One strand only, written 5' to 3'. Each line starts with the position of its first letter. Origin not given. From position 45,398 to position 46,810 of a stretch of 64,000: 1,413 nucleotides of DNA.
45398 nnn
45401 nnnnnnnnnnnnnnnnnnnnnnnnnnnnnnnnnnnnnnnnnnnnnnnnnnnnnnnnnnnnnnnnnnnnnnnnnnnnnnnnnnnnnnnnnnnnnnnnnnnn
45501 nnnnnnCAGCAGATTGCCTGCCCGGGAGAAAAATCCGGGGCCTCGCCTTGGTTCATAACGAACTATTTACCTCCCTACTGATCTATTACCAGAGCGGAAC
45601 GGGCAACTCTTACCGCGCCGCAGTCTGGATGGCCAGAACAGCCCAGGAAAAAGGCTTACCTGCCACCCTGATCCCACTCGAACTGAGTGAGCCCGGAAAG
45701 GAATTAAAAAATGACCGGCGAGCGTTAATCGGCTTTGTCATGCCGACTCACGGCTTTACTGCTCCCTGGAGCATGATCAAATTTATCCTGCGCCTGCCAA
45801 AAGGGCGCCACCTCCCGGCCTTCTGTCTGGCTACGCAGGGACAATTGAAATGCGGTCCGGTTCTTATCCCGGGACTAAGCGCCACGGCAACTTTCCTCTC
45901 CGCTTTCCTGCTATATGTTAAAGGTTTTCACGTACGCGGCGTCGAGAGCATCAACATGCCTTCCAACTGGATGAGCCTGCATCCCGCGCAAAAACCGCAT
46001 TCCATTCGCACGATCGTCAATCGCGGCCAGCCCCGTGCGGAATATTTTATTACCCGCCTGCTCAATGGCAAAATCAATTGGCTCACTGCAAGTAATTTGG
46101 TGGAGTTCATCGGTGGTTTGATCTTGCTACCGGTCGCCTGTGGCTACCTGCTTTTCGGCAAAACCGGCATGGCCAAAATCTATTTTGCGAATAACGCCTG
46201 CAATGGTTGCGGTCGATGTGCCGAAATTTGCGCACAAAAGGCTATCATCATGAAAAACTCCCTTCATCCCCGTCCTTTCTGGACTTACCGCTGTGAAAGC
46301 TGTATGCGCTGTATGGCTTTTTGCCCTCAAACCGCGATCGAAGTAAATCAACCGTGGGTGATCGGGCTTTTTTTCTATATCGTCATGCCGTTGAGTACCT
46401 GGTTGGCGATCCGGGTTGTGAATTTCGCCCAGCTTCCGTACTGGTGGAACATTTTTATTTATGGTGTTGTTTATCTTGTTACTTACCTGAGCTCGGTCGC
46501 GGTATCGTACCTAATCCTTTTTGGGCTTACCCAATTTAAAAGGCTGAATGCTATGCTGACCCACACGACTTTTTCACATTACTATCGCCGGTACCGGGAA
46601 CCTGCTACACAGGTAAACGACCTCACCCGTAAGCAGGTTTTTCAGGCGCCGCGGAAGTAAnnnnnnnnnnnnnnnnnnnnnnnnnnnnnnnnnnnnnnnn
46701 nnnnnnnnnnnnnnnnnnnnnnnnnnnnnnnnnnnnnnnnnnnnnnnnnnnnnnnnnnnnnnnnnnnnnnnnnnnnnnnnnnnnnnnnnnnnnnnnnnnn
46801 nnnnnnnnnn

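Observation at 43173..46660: MATE transporter followed by flavodoxin-like / extracytoplasmic FMN_bind / membrane flavodoxin-ferredoxin trio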

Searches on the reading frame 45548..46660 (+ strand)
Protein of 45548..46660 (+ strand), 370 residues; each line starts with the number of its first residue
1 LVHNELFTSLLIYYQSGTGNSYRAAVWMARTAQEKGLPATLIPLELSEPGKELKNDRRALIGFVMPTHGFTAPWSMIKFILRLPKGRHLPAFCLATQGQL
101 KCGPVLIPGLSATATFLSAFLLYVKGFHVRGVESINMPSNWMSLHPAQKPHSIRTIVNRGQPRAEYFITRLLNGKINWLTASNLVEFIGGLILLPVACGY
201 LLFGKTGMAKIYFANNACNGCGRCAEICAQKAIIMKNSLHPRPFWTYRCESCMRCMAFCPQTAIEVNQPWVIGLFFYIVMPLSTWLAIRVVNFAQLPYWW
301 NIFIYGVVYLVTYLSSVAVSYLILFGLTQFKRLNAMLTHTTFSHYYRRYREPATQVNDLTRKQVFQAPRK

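Call 3: search_protein_families(library=pfam, proteins=[window:45548-46660:+], max_evalue=0.01)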
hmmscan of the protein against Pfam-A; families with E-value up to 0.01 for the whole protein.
window:45548-46660:+ (370 aa): 10 families
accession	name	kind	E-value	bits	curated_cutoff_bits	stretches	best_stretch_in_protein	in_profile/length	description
PF13187.11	Fer4_9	-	1.9e-06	28.2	27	1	217-264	1-52/52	4Fe-4S dicluster domain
PF00037.32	Fer4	-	4e-06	26.9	21.1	0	247-265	6-24/24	4Fe-4S binding domain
PF13484.11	Fer4_16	-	1e-05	26.7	30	0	248-267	1-20/66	4Fe-4S double cluster binding domain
PF12838.12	Fer4_7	-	1.9e-05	25.5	27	1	218-262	2-51/52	4Fe-4S dicluster domain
PF12837.12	Fer4_6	-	2.1e-05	24.7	25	1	211-229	2-20/24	4Fe-4S binding domain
PF25160.1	LdpA_Fe-S-bd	-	3e-05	24.1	27.6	1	214-235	24-45/49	LdpA Fe-S cluster-binding domain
PF14697.11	Fer4_21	-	6e-05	23.5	35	1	215-265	5-58/59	4Fe-4S dicluster domain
PF13237.11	Fer4_10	-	0.00011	22.5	25.5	1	211-260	2-53/53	4Fe-4S dicluster domain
PF12797.12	Fer4_2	-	0.00056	20.2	24.5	0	210-228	2-20/22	4Fe-4S binding domain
PF13183.11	Fer4_8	-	0.0066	17.4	27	0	214-230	50-66/68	4Fe-4S dicluster domain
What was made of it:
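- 46199..46324 (+): Two [4Fe-4S] binding motifs: C218/C221/C224/C228 and C249/C252/C255/C259. Fer4 Pfam families (call 3).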

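Call 4: search_protein_families(library=ncbifam, proteins=[window:45548-46660:+], max_evalue=0.01)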
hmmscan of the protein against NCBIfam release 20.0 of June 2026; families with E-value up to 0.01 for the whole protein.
window:45548-46660:+ (370 aa): 37 families (the best 25 are shown)
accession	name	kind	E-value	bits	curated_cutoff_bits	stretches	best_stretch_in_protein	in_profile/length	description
NF038196.1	ferrodoxin_EFR1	subfamily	8.1e-32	111.2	75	1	12-267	1-232/242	EFR1 family ferrodoxin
NF006221.0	PRK08348.1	subfamily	5.8e-08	32.5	124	1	210-269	38-97/136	NADH-plastoquinone oxidoreductase subunit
TIGR02163.1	napH_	subfamily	7.3e-08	32.2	213.05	1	193-267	177-254/255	NapH/MauN family ferredoxin-type protein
NF005504.0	PRK07118.1-3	equivalog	1.3e-07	31.3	437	1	214-269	217-271/293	Fe-S cluster domain-containing protein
NF040864.1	HgcB_ferredoxin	equivalog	1.9e-07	30.8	99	1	208-268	6-65/93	mercury methylation ferredoxin HgcB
NF043069.1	T4HPD_activ_SAM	equivalog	2.4e-07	30.4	425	1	209-266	44-99/299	trans-4-hydroxy-L-proline dehydratase activase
NF007013.0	PRK09477.1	equivalog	4.7e-07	29.2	234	1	193-268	200-278/286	quinol dehydrogenase ferredoxin subunit NapH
NF042987.1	OGOR_delta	exception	9.7e-07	28.9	125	1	199-267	14-88/89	2-oxoglutarate ferredoxin oxidoreductase subunit delta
TIGR02179.1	PorD_KorD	subfamily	1.1e-06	28.7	60.05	1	247-268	25-46/78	2-oxoacid:acceptor oxidoreductase, delta subunit, pyruvate/2-ketoisovalerate family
NF043039.1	HgcAB_like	equivalog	1.1e-06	28.6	285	1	206-264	290-349/350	HgcAB-like fusion protein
TIGR02494.1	PFLE_PFLC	subfamily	3.4e-06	26.5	174.35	1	209-266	41-99/293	glycyl-radical enzyme activating protein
TIGR04003.1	rSAM_BssD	equivalog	1.5e-05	24.4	496.45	1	209-263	43-100/314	[benzylsuccinate synthase]-activating enzyme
NF040684.1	PorD_Arch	equivalog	1.8e-05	24.7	120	0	213-236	59-82/85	pyruvate synthase subunit PorD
NF040770.1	hetero_SS_HdrA2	exception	1.9e-05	23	1100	1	213-267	574-626/777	CoB-CoM heterodisulfide reductase HdrA2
TIGR01944.1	rnfB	subfamily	4.1e-05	23.2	68.7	1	211-267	108-163/190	RnfABCDGE type electron transport complex subunit B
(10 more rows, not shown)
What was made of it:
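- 45548..46660 (+): EFR1-family protein, 370 aa: flavodoxin domain + 2x[4Fe-4S] ferredoxin domain + C-terminal transmembrane hairpin + conserved basic tail. Not a conserved partner of the pair. NF038196 111 bits against a cutoff of 75 (call 4).
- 46088..46180 (+): Hydrophobic helix 181-211, kinked near the conserved Pro195. Inferred to be interfacial or re-entrant rather than membrane-spanning. It lies inside the region matched by the 242-position EFR1 model (call 4).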

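Call 9: find_homologous_proteins(query=window:45548-46660:+)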
Query window:45548-46660:+ (370 aa): 2311 proteins with E <= 0.001 among 4381 candidates; the best 120 are listed.
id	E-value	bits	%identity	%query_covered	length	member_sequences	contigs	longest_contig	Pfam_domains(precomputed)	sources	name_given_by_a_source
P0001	2.4e-250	848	98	100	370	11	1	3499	PF00037.33,PF13484.12,PF12838.13,PF13187.12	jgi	-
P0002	4.2e-123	429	52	97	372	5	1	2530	PF00037.33,PF13484.12,PF12838.13,PF13237.12,PF13187.12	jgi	-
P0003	7.9e-123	428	54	96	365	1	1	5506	PF00037.33,PF13484.12,PF12838.13,PF13237.12,PF13187.12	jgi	-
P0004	1.4e-120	421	52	96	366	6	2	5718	PF14697.12,PF00037.33,PF13484.12,PF12838.13,PF13187.12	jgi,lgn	-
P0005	6.8e-110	386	44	98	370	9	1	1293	PF14697.12,PF12837.13,PF00037.33,PF13484.12,PF12838.13,PF13237.12,PF13187.12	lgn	-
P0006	1.2e-106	375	45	98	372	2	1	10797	PF12837.13,PF00037.33,PF13484.12,PF12838.13,PF13237.12,PF13187.12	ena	-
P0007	3.0e-105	370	46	97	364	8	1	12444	PF12837.13,PF00037.33,PF13484.12,PF12838.13,PF13237.12,PF13187.12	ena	-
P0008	4.8e-104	366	46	96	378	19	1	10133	PF12837.13,PF00037.33,PF13484.12,PF12838.13,PF13237.12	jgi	-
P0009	1.3e-102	362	44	96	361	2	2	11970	PF12797.13,PF12837.13,PF00037.33,PF13484.12,PF12838.13,PF13237.12,PF13187.12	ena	-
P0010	2.2e-102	361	44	96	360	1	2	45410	PF00037.33,PF13484.12,PF12838.13,PF13187.12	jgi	-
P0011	6.9e-102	359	44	96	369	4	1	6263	PF14697.12,PF12837.13,PF00037.33,PF13484.12,PF12838.13,PF13237.12,PF13187.12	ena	-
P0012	1.3e-101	358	44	96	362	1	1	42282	PF14697.12,PF12837.13,PF00037.33,PF13484.12,PF12838.13,PF13187.12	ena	-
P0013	2.7e-101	357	44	97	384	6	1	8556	PF12837.13,PF00037.33,PF13484.12,PF12838.13,PF13187.12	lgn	-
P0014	4.1e-101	357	45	95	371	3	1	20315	PF12837.13,PF00037.33,PF13484.12,PF12838.13,PF13237.12,PF13187.12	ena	-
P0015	1.1e-100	355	45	95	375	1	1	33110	PF14697.12,PF00037.33,PF25160.2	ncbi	-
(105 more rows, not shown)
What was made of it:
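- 45548..46660 (+): 2311 homologues, the top 120 nearly all full length (call 9).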

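Call 10: find_related_loci(query=window:45548-46660:+, collection=genome_contigs, flank=10000)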
Query window:45548-46660:+ (370 aa) in genome_contigs; peptide patterns used: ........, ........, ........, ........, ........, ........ (x = any residue, [..] = any of these).
45 stretches matched a pattern; 11 encode a relative of the query (tblastn E <= 1e-3); 11 distinct loci.
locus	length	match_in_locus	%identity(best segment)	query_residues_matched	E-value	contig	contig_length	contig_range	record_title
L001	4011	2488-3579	46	1-363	1e-113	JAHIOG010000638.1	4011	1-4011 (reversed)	MAG: bacterium isolate KR13_S3.mb.119 KR13_S3.mb.119_k141_603330, whole genome shotgun sequence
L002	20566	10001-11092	43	4-362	2e-99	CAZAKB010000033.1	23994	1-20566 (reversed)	MAG TPA_asm: uncultured bacterium isolate SRP178699_co1_181 genome assembly, contig: NODE_2423_length_23994_cov_15.93429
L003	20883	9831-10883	45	13-362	2e-98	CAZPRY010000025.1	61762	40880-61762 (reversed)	MAG TPA_asm: uncultured bacterium isolate SRP178699_co1_642 genome assembly, contig: NODE_394_length_61762_cov_9.231692,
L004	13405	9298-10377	43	4-362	3e-96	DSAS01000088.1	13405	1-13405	MAG TPA_asm: Candidatus Neomarinimicrobiota bacterium isolate SpSt-1154 Ga0129302_1002402, whole genome shotgun sequence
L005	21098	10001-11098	43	1-365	1e-94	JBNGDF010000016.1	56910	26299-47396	MAG: Fidelibacterota bacterium isolate E05-020 bin82.fa-16, whole genome shotgun sequence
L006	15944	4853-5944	41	1-363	2e-91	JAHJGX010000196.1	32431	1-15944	MAG: bacterium isolate Modern_marine_glass_biofilm.mb.88 Modern_marine_glas.mb.88_k141_813032, whole genome shotgun sequ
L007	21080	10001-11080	37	7-360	4e-81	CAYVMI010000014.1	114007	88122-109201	MAG TPA_asm: uncultured Desulfobacterales bacterium isolate SRP167671_co2_52 genome assembly, contig: NODE_168_length_11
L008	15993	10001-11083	38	6-360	1e-79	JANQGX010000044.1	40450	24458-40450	MAG: SAR324 cluster bacterium isolate PL23b_bin.69 k99_674388, whole genome shotgun sequence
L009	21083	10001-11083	35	11-367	1e-75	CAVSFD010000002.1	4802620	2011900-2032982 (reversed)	MAG: uncultured Spirochaetota bacterium isolate MFD02979.bin.1.65 genome assembly, contig: contig_47028, whole genome sh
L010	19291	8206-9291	35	6-363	2e-70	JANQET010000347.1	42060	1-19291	MAG: Myxococcota bacterium isolate PL23a_bin.40 k99_2696814, whole genome shotgun sequence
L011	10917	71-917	37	2-359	6e-53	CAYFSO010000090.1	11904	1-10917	MAG TPA_asm: uncultured Leptospiraceae bacterium isolate ERP107533_co1_200 genome assembly, contig: NODE_5231_length_119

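Call 30: search_solved_structures(query=window:45548-46660:+, max_evalue=1, show_alignments=2)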
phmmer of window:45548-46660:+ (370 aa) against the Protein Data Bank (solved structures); distinct sequences matched with E-value up to 1: 40.
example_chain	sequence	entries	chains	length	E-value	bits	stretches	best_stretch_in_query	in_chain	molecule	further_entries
7np8_A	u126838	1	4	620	1.5e-05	27.4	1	215-269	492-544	Coenzyme F420-dependent sulfite reductase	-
6cfw_N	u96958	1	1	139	3.1e-05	26.3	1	210-273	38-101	NADH-plastoquinone oxidoreductase subunit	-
7zc6_B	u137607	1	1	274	0.00028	23.1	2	217-267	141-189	RnfB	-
9tn7_A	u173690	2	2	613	0.00035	22.9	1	213-269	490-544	Coenzyme F420 hydrogenase/dehydrogenase beta subunit domain protein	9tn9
7npa_A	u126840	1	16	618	0.00055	22.2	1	215-268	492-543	Coenzyme F420-dependent sulfite reductase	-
6u8y_N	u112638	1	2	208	0.00064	22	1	217-328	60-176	NADH dehydrogenase subunit I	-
5odc_A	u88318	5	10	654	0.0016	20.7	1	216-276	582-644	Heterodisulfide reductase, subunit A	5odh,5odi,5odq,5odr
9sfi_O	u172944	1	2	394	0.0025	20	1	207-265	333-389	Ferredoxin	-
8bj7_A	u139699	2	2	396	0.0054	18.9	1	216-271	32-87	Periplasmic [Fe] hydrogenase large subunit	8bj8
9r9v_A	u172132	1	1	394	0.0056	18.9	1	216-271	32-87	Periplasmic [Fe] hydrogenase large subunit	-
8rxj_A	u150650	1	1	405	0.0056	18.9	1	216-271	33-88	Periplasmic [Fe] hydrogenase large subunit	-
6sg2_AAA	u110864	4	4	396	0.0057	18.9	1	216-271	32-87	Periplasmic [Fe] hydrogenase large subunit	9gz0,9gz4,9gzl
9hpx_A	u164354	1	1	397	0.0057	18.9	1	216-271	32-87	Periplasmic [Fe] hydrogenase large subunit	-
8rtg_A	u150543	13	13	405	0.0059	18.8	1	216-271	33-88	Periplasmic [Fe] hydrogenase large subunit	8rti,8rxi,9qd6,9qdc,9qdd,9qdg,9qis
1hfe_L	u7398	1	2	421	0.0062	18.7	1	216-271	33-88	PROTEIN (FE-ONLY HYDROGENASE (E.C.1.18.99.1) (LARGER SUBUNIT))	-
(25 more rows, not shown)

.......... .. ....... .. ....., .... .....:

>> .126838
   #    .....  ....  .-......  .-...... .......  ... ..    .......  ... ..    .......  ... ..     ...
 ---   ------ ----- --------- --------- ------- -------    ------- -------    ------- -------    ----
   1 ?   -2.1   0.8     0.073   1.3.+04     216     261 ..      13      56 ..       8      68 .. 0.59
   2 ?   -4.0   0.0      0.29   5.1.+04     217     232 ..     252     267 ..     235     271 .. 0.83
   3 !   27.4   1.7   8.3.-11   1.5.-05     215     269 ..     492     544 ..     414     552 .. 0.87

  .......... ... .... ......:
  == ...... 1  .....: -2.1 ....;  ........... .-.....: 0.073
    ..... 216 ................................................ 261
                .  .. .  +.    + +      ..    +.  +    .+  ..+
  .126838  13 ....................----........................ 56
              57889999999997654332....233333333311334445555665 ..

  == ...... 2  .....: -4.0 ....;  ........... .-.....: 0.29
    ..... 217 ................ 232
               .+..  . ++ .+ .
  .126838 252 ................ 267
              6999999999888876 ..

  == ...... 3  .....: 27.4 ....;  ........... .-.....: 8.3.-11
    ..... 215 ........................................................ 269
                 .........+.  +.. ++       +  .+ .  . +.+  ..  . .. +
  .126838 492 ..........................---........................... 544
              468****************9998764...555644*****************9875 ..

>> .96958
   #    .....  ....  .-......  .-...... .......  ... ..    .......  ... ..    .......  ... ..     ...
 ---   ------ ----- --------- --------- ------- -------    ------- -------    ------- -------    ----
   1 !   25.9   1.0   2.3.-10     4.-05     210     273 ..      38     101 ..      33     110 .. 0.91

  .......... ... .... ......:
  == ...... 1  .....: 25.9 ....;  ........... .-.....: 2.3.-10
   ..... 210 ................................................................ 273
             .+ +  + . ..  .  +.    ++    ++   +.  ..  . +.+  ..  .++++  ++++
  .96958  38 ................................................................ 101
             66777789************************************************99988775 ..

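Call 41: search_protein_families(library=pfam, proteins=[L005:2186-3025:+, L005:4065-5351:+, L005:9042-9875:-, L005:11116-12768:+], max_evalue=0.0001)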
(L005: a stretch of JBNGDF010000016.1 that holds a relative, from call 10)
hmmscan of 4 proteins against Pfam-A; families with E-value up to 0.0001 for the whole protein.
L005:2186-3025:+ (279 aa): 1 family
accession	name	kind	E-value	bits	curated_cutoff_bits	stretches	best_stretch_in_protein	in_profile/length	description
PF11276.14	DUF3078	-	7e-19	68.5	25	1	37-126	2-92/92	Protein of unknown function (DUF3078)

L005:4065-5351:+ (428 aa): 2 families
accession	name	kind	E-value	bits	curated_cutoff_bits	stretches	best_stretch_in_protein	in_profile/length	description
PF16927.11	HisKA_7TM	-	3.1e-54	184.6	28.6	1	12-235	2-224/224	N-terminal 7TM region of histidine kinase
PF08448.16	PAS_4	-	4e-05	24.2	23.1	0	242-343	1-109/110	PAS fold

L005:9042-9875:- (277 aa): 3 families
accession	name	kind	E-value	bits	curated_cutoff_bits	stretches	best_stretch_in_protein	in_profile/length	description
PF01149.29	Fapy_DNA_glyco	-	1.9e-35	122.4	25.5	1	1-118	1-117/117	Formamidopyrimidine-DNA glycosylase N-terminal domain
PF06831.19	H2TH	-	2.6e-29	101.5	34.7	1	131-219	1-89/93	Formamidopyrimidine-DNA glycosylase H2TH domain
PF06827.20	zf-FPG_IleRS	-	7.5e-11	42.1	21.3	1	248-275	2-29/30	Zinc finger found in FPG and IleRS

L005:11116-12768:+ (550 aa): 1 family
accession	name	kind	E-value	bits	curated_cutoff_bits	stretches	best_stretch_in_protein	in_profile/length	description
PF00342.24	PGI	-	1.4e-240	799.4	22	1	52-542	1-486/486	Phosphoglucose isomerase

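Call 42: predict_structure(alignment_id=A3)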
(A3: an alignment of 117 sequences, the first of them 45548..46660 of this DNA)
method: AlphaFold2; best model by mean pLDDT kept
length: 370 residues; sequences in the alignment: 117
mean_pLDDT: 93.3   pTM: 0.91
mean pLDDT of the five models: 93.3, 92.7, 92.5, 92.3, 91.2
residues with pLDDT >= 90: 290; 70-90: 76; 50-70: 2; < 50: 2
segments of 3 or more residues with pLDDT < 50: none
pLDDT, mean of each block of 10 residues (from residue 1): 76 97 98 97 97 91 96 97 96 98 97 97 98 97 94 98 98 97 96 94 81 96 96 96 95 95 88 81 87 87 88 87 93 95 93 95 91
secondary structure, 60 per line:
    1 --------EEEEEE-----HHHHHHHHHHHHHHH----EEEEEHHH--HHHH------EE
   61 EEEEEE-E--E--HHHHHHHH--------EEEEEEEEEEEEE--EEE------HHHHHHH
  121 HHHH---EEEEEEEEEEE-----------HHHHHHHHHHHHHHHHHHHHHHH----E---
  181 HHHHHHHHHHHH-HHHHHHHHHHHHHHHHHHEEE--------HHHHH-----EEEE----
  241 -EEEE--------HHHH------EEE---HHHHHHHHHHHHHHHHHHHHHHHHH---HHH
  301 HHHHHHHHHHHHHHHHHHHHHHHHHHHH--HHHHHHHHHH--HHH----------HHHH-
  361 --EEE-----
elements in order: E9-14 H20-34 E39-43 H49-52 E59-66 H74-81 E90-102 E105-107 H114-124 E128-138 H150-172 H181-192 H194-211 E212-214 H223-227 E233-236 E242-245 H254-257 E264-266 H270-294 H298-328 H331-340 H356-359 E363-365
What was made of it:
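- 45548..46660 (+): AF2 pLDDT 93.3, pTM 0.91 (call 42).
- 46088..46180 (+): DSSP H181-192 + H194-211 (call 42).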

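Call 46: fold_search(model_id=the predicted structure, library=pdb)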
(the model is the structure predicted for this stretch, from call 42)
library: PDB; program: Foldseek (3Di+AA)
matches with E <= 10: 1308; with E <= 0.001: 48
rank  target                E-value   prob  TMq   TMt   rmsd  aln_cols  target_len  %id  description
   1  6h0d                  7.2e-06  1.00  0.29  0.27   5.9       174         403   14  Metal soaked Flv1 flavodiiron core from Synechocystis sp. PCC6803 (released 2019-01-30)
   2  1ydg_A                1.5e-05  1.00  0.30  0.51   7.7       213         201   16  Crystal Structure of Trp repressor binding protein WrbA (released 2005-01-04)
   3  7r0f_A                1.7e-05  1.00  0.30  0.28   5.2       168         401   13  Crystal structure of a flavodiiron protein D52K mutant in the oxidized state from Escherichia coli (released 2023-02-15)
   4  7r2p_A                2.1e-05  1.00  0.30  0.28   5.2       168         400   12  Crystal structure of a flavodiiron protein D52K/S262Y mutant in the oxidized state from Escherichia coli (released 2023-02-15)
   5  6etb_A                2.2e-05  1.00  0.30  0.28   5.2       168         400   13  Aerobic S262Y mutation of E. coli FLRD core (released 2018-11-07)
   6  7epe                  2.4e-05  1.00  0.33  0.32  22.9       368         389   13  Crystal structure of mGlu2 bound to NAM563 (released 2021-06-23)
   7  5lld                  2.6e-05  1.00  0.30  0.28   5.3       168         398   13  Flavodiiron core of Escherichia coli flavorubredoxin in the reduced form. (released 2016-10-19)
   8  2ark_E                3.1e-05  1.00  0.32  0.59   4.9       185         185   17  Structure of a flavodoxin from Aquifex aeolicus (released 2005-10-25)
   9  6fsg                  3.3e-05  1.00  0.28  0.65   5.9       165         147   16  Crystal structure of oxidised Flavodoxin 1 from Bacillus cereus (1.27 A resolution) (released 2018-07-11)
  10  1ydg_E                3.3e-05  1.00  0.31  0.52   7.6       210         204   16  Crystal Structure of Trp repressor binding protein WrbA (released 2005-01-04)
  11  1yrh_E                3.7e-05  1.00  0.28  0.49   8.5       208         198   16  Crystal Structure Of Trp Repressor Binding Protein Wrba in complex with FMN (released 2005-02-15)
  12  7r2o_A                5.5e-05  1.00  0.30  0.28   4.7       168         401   13  Crystal structure of a flavodiiron protein S262Y mutant in the oxidized state from Escherichia coli (released 2023-02-15)
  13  5wid_B                6.9e-05  1.00  0.30  0.72   4.8       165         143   16  Structure of a flavodoxin from the domain Archaea (released 2018-08-08)
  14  1e5d_A                8.2e-05  1.00  0.29  0.28   5.3       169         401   13  RUBREDOXIN OXYGEN:OXIDOREDUCTASE (ROO) FROM ANAEROBE DESULFOVIBRIO GIGAS (released 2000-11-17)
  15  4d02                  8.2e-05  1.00  0.28  0.27   5.5       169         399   14  The crystallographic structure of Flavorubredoxin from Escherichia coli (released 2014-09-03)
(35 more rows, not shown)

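Call 55: search_protein_families(library=pfam, alignment_id=A5, max_evalue=0.00001)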
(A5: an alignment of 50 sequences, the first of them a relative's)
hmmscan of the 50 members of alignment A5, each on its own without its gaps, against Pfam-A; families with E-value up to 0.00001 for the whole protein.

A. member 1, L007:9131-9967:+ (278 aa): 5 families
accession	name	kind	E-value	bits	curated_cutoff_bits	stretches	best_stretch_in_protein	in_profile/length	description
PF12146.15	Hydrolase_4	-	9.5e-80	267.8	27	1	26-261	2-239/239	Serine aminopeptidase, S33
PF00561.26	Abhydrolase_1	-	2.6e-28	99.8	25.8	1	30-155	2-123/245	alpha/beta hydrolase fold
PF12697.13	Abhydrolase_6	-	2.8e-16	61.3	26.3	1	31-261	1-210/217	Alpha/beta hydrolase family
PF20408.4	Abhydrolase_11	-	3e-07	30.8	27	1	28-132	2-106/193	Alpha/beta hydrolase domain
PF02230.22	Abhydrolase_2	-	3.2e-07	30.9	23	0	95-129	100-134/217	Phospholipase/Carboxylesterase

B. families by the number of members that match (of 50 scanned): 79 families (the first 25 are shown)
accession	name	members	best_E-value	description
PF00342.24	PGI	4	5.4e-245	Phosphoglucose isomerase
PF04015.17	DUF362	4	9.4e-37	Domain of unknown function (DUF362)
PF02535.28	Zip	4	1.6e-25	ZIP Zinc transporter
PF25164.1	CoiA_N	3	4e-10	Competence protein CoiA, N-terminal domain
PF12146.15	Hydrolase_4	2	9.5e-80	Serine aminopeptidase, S33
PF01149.29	Fapy_DNA_glyco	2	6.9e-37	Formamidopyrimidine-DNA glycosylase N-terminal domain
PF06831.19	H2TH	2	4.1e-30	Formamidopyrimidine-DNA glycosylase H2TH domain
PF01590.32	GAF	2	1.9e-17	GAF domain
PF13185.12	GAF_2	2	3.7e-15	GAF domain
PF06827.20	zf-FPG_IleRS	2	2.4e-11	Zinc finger found in FPG and IleRS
PF13492.12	GAF_3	2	1.9e-10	GAF domain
PF02230.22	Abhydrolase_2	2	2.3e-10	Phospholipase/Carboxylesterase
PF25169.1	DUF7830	2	1e-07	Domain of unknown function (DUF7830)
PF01804.23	Penicil_amidase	1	1.4e-123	Penicillin amidase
PF00491.26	Arginase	1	1.4e-90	Arginase family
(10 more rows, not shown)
